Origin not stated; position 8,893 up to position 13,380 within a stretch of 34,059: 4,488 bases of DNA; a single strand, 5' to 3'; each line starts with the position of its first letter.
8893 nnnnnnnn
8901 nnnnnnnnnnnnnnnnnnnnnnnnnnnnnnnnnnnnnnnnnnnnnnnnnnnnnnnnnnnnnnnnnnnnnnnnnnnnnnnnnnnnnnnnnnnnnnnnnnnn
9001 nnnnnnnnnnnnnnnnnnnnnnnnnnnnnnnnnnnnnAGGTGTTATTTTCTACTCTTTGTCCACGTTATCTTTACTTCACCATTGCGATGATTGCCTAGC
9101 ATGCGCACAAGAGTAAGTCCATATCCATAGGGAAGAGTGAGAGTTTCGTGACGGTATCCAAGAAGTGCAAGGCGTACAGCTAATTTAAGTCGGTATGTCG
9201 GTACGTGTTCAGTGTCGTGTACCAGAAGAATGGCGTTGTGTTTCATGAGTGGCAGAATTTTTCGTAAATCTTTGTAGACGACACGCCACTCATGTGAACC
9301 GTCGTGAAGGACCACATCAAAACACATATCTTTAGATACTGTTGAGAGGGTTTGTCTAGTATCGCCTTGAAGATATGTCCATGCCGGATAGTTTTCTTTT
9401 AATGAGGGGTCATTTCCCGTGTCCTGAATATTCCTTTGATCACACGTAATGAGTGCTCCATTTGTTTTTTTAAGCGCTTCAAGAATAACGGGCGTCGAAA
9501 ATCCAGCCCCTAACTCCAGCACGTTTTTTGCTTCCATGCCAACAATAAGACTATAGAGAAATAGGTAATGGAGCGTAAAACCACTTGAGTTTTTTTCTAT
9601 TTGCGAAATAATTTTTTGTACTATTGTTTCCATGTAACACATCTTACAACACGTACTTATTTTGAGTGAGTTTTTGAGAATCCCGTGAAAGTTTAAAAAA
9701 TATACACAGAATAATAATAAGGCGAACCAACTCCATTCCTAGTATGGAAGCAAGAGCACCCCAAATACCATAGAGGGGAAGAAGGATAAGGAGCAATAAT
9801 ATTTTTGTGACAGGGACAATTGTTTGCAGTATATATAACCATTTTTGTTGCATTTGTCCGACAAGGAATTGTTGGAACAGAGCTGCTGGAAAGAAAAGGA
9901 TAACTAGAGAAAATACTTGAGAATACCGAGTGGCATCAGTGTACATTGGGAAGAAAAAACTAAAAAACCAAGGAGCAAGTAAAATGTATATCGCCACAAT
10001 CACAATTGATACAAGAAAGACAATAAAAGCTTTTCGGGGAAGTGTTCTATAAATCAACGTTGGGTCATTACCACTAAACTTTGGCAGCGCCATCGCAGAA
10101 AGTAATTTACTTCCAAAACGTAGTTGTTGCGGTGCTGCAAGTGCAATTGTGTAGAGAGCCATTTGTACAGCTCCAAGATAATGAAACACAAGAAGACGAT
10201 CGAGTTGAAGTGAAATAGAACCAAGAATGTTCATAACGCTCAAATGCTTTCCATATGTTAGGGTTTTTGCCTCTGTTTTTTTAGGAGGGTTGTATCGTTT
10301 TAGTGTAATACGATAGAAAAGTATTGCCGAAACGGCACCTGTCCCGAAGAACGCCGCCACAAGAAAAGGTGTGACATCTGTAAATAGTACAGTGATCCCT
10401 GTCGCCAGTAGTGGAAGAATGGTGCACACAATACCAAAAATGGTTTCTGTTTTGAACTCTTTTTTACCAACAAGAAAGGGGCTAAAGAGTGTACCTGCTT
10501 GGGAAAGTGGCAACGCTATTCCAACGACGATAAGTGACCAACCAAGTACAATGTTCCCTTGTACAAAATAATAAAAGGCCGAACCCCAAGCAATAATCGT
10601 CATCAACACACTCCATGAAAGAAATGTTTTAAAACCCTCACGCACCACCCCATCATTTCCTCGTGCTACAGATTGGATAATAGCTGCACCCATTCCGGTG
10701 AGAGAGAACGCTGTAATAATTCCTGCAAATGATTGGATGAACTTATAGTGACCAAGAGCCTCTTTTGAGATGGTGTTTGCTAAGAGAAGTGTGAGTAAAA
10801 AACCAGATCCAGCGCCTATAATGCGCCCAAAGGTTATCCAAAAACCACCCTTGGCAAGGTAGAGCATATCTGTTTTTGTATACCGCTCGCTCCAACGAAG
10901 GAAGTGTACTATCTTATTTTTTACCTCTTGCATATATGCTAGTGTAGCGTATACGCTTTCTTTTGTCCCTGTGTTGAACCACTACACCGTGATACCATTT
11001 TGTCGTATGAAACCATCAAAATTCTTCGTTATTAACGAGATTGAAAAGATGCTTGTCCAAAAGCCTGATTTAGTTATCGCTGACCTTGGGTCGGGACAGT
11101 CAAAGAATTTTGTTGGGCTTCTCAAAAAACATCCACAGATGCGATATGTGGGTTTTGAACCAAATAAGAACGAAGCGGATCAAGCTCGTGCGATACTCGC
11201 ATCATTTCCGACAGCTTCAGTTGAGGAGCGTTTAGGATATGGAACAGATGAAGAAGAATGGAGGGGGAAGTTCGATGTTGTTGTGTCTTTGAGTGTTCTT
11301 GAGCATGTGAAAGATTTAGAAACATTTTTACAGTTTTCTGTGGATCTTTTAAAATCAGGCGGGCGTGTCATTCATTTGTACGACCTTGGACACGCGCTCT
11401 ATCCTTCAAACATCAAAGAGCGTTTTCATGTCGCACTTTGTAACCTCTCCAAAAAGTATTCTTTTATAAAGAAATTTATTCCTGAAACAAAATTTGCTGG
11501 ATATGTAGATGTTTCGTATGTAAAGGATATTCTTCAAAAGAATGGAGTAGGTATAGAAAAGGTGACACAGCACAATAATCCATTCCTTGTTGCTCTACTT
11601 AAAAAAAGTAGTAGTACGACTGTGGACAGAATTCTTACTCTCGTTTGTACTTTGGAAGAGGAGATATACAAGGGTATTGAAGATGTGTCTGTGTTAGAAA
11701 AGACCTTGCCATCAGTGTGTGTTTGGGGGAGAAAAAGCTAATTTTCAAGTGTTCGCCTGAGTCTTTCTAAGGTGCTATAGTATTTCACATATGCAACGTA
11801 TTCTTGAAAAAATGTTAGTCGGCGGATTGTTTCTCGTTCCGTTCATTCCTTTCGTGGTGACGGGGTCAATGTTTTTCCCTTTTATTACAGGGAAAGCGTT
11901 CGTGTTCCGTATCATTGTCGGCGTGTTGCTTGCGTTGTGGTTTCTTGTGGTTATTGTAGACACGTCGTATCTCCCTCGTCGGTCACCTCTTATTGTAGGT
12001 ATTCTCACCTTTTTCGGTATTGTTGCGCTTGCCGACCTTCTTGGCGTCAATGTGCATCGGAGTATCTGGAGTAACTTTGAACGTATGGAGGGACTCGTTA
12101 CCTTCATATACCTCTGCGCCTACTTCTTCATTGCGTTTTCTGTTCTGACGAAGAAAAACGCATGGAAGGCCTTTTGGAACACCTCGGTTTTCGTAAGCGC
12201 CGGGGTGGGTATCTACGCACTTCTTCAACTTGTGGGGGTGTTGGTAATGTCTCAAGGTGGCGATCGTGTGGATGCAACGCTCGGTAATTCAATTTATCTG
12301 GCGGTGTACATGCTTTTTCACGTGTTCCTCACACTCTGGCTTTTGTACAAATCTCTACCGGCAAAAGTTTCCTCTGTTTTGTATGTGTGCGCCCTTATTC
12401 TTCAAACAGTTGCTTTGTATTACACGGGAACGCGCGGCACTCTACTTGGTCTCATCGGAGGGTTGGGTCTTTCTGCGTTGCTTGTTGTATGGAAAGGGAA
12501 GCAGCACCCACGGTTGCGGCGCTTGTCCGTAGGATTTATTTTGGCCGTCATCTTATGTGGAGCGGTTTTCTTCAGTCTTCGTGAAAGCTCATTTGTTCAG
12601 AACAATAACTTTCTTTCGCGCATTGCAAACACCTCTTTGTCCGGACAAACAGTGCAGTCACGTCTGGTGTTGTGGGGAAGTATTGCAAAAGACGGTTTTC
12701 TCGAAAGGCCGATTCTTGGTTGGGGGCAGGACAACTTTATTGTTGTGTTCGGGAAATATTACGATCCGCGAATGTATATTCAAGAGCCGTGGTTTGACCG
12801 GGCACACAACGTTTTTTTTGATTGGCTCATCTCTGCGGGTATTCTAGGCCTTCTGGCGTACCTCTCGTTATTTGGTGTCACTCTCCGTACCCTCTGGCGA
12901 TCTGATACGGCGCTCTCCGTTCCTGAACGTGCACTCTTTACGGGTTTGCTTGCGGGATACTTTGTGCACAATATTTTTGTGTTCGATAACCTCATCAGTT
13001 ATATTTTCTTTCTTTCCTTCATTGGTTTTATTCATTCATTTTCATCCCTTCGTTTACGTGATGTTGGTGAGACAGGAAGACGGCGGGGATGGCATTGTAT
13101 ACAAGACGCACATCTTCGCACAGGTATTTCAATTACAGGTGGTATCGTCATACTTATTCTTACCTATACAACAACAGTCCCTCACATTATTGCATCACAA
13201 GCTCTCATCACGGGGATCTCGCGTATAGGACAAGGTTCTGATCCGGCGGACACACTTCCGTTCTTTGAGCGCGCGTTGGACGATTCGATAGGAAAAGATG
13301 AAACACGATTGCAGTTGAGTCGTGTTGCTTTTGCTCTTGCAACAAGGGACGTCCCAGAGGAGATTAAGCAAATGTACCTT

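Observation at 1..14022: Methyltransferase-dense glycan assembly locus (7 SAM methyltransferases, 5 glycosyltransferases, flippase, Wzy_C-TPR protein) with no priming or sugar-activation genes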

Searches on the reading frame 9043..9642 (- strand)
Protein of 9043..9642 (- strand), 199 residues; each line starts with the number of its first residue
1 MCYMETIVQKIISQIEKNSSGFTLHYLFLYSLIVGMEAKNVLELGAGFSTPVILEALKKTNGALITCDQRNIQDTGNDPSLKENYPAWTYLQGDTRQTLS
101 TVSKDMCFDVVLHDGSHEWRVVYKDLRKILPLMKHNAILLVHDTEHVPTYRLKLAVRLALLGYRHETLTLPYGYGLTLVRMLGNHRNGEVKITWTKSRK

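Call 4: search_protein_families(library=pfam, proteins=[window:9043-9642:-], max_evalue=0.01)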
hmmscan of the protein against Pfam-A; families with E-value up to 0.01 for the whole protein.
window:9043-9642:- (199 aa): 2 families
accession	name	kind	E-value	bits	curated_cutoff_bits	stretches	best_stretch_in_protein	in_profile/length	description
PF13578.12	Methyltransf_24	-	2.6e-15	57.6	26.3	1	42-144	1-105/105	Methyltransferase domain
PF01596.23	Methyltransf_3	-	0.00087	19.1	22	1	28-141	35-152/204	O-methyltransferase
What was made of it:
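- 9043..9642 (-): g11, Methyltransf_24 class I methyltransferase. PF13578 57.6 bits (call 4).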

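Call 8: search_protein_families(library=ncbifam, proteins=[window:9043-9642:-], max_evalue=0.001)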
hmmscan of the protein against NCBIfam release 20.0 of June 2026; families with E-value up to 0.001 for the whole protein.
window:9043-9642:- (199 aa): 0 families

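Call 23: search_solved_structures(query=window:9043-9642:-, max_evalue=0.01)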
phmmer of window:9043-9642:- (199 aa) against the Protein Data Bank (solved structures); distinct sequences matched with E-value up to 0.01: 0.

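Call 76: search_protein_families(library=padloc, proteins=[window:9043-9642:-], max_evalue=0.001)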
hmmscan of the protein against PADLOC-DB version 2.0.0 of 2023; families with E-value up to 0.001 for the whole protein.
window:9043-9642:- (199 aa): 0 families

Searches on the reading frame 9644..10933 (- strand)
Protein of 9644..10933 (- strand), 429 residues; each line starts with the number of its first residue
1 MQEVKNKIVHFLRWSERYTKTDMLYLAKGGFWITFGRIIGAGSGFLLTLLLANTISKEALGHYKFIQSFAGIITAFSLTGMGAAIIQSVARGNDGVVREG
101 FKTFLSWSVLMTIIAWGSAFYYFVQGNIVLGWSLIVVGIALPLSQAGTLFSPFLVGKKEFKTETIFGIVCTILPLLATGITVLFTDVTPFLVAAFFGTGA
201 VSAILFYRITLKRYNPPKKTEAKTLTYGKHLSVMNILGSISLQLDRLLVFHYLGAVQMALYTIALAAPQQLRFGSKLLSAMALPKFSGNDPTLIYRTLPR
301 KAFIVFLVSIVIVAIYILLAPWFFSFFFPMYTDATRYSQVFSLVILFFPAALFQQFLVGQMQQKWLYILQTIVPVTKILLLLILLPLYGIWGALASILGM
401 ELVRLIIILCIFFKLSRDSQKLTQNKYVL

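Call 4: search_protein_families(library=pfam, proteins=[window:9644-10933:-], max_evalue=0.01)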
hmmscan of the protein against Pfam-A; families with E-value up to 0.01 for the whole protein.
window:9644-10933:- (429 aa): 1 family
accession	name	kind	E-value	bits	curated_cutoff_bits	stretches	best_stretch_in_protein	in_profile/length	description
PF01943.22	Polysacc_synt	-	1.9e-17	64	28.2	2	26-264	1-247/274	Polysaccharide biosynthesis protein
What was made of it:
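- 9644..10933 (-): g12, Wzx-type (Polysacc_synt/MOP) flippase. PF01943 64 bits (call 4).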

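Call 8: search_protein_families(library=ncbifam, proteins=[window:9644-10933:-], max_evalue=0.001)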
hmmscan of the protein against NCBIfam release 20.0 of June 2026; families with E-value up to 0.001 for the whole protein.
window:9644-10933:- (429 aa): 1 family
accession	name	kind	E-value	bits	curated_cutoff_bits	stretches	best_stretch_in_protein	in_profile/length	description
NF007773.0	PRK10459.1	equivalog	0.00015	20.9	273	1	29-265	10-250/492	MOP flippase family protein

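Call 44: find_related_loci(query=window:9644-10933:-, collection=metagenome_contigs, flank=10000)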
Query window:9644-10933:- (429 aa) in metagenome_contigs; peptide patterns used: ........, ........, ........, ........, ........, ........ (x = any residue, [..] = any of these).
102 stretches matched a pattern, but none encodes a relative of the query by tblastn (E <= 1e-3).

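Call 47: find_related_loci(query=A2, collection=metagenome_contigs, flank=10000)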
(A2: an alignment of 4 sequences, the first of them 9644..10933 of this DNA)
Query A2 (429 aa) in metagenome_contigs; peptide patterns used: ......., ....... (x = any residue, [..] = any of these).
600 stretches matched a pattern, but none encodes a relative of the query by tblastn (E <= 1e-3).
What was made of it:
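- Tried and rejected: Two metagenome_contigs scans with the flippase, one single-sequence and one with a four-sequence alignment: no confirmed relatives (calls 44, 47).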

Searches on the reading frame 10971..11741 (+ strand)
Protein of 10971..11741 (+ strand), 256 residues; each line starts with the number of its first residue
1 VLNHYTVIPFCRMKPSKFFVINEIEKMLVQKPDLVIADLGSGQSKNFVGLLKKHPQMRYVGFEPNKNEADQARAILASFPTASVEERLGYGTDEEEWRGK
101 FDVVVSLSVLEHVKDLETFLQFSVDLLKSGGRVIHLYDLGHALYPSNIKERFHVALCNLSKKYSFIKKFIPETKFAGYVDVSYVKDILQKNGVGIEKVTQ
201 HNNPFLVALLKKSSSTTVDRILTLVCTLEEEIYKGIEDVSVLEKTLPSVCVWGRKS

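Call 4: search_protein_families(library=pfam, proteins=[window:10971-11741:+], max_evalue=0.01)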
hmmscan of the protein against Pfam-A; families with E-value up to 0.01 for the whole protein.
window:10971-11741:+ (256 aa): 7 families
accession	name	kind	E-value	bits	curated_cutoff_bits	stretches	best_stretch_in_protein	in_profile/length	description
PF08242.18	Methyltransf_12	-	1.6e-12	48.4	30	1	38-133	2-98/98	Methyltransferase domain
PF13489.12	Methyltransf_23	-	3.4e-09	37.1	27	1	34-140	24-121/164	Methyltransferase domain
PF08241.18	Methyltransf_11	-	1.5e-08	35.6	21.2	1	38-134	2-94/95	Methyltransferase domain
PF13649.12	Methyltransf_25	-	3.9e-07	31.1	27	1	36-131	1-97/97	Methyltransferase domain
PF13847.12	Methyltransf_31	-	8.4e-07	29.2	27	1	32-137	3-111/145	Methyltransferase domain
PF02353.26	CMAS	-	0.0027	17.5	27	1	65-135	94-164/273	Mycolic acid cyclopropane synthetase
PF08003.17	Methyltransf_9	-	0.0045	16.4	23.8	1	27-134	110-216/315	Protein of unknown function (DUF1698)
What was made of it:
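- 11007..11741 (+): g13, class I methyltransferase (Methyltransf_12), probably co-transcribed with g14. Call 4.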

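Call 8: search_protein_families(library=ncbifam, proteins=[window:10971-11741:+], max_evalue=0.001)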
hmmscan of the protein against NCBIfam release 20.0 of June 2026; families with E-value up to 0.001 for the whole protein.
window:10971-11741:+ (256 aa): 1 family
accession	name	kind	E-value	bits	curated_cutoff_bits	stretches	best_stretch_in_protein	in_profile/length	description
TIGR01983.1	UbiG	equivalog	7.4e-07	28.7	102.95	1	95-134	111-150/228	bifunctional 2-polyprenyl-6-hydroxyphenol methylase/3-demethylubiquinol 3-O-methyltransferase UbiG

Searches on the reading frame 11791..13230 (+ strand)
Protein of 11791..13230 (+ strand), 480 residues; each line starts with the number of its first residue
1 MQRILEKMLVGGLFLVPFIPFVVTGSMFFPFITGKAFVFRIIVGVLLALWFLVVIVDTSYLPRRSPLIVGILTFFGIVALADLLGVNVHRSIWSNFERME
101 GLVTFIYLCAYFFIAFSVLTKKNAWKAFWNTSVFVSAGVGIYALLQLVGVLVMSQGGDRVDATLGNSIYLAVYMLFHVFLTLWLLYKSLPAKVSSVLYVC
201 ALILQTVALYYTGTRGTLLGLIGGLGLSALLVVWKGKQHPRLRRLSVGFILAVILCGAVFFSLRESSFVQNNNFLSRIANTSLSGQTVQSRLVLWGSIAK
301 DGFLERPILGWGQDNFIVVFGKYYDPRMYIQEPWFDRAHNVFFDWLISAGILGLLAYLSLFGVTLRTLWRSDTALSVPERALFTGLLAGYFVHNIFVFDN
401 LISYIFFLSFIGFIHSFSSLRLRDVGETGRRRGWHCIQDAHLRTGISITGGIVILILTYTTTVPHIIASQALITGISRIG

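Call 71: search_protein_families(library=pfam, proteins=[window:11791-13230:+], max_evalue=10)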
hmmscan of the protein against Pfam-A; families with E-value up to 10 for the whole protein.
window:11791-13230:+ (480 aa): 3 families
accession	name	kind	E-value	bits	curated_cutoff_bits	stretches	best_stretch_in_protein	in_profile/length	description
PF04932.20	Wzy_C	-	4e-19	69.3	31.7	1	201-358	2-149/149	O-Antigen ligase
PF16085.10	Phage_holin_3_5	-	0.03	14.9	27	1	432-469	38-75/113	Bacteriophage holin Hol, superfamily III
PF14802.11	TMEM192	-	2.2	7.8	25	1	379-423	134-178/236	TMEM192 family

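Call 92: search_protein_representatives(protein=window:11791-13230:+)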
Query: 480 residues. Proteins with E-value up to 0.001 (for the whole library): 8176; up to 1e-10: 5171; up to 1e-30: 2491. The best 150 are listed.
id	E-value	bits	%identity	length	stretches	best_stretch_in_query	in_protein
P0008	3.2e-187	639.8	62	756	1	1-474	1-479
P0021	5.8e-134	464.2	52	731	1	3-476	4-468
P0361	9.4e-130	450.3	49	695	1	9-476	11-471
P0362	1.9e-127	442.7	50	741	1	3-419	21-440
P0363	5.4e-127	441.2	50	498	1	3-421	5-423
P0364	8.6e-127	440.5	50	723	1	1-475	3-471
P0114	1.5e-126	439.7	49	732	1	4-418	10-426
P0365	1.6e-126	439.7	52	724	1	3-420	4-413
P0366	2.4e-123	429.1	49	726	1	5-418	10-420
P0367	3.6e-123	428.6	49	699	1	1-417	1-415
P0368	9.2e-122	423.9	48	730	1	1-477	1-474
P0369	9.2e-121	420.6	48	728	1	8-475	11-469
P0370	2.8e-120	419.1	49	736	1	3-426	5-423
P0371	3.1e-120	418.9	49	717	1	3-417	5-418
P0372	8.4e-120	417.5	48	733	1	2-419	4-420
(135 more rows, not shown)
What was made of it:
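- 11791..14022 (+): g14, WaaL-fold Wzy_C enzyme with a 13th TM helix and an extracytoplasmic C-terminal TPR domain; the conserved anchor gene and candidate en bloc glycan transferase. 2,491 cluster representatives at E<=1e-30 (call 92).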
